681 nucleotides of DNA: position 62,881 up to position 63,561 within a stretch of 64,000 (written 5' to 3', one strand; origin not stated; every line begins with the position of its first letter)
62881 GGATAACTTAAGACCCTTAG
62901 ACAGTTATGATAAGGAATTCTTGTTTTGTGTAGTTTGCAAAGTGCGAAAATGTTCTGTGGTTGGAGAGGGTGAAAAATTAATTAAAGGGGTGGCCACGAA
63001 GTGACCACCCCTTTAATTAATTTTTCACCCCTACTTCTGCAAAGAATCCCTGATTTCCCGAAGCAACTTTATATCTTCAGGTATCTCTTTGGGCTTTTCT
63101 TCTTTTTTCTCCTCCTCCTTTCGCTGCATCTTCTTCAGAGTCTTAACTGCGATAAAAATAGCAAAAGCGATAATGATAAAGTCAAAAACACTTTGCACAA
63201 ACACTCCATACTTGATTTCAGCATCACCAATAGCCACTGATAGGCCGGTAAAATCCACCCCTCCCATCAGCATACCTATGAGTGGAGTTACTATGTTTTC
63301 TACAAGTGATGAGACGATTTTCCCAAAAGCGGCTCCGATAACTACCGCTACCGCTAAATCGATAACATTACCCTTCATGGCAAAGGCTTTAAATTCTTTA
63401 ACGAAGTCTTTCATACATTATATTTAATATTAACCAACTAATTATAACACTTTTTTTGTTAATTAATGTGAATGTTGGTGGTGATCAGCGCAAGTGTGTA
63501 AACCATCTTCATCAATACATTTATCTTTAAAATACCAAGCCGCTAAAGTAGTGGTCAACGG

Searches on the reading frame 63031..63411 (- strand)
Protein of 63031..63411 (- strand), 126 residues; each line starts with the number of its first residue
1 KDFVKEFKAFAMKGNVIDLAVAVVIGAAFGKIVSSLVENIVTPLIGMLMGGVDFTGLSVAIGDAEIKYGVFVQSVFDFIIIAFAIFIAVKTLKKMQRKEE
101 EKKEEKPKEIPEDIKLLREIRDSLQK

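Call 28: search_protein_families(library=pfam, proteins=[window:63031-63411:-], max_evalue=0.001)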
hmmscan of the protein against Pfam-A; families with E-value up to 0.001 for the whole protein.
window:63031-63411:- (126 aa): 2 families
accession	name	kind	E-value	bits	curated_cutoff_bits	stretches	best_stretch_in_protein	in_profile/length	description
PF01741.23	MscL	-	8.6e-43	146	27.4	1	3-125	1-123/123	Large-conductance mechanosensitive channel, MscL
PF06783.16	UPF0239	-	0.00014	22.4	25.4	1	66-110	21-65/88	Uncharacterised protein family (UPF0239)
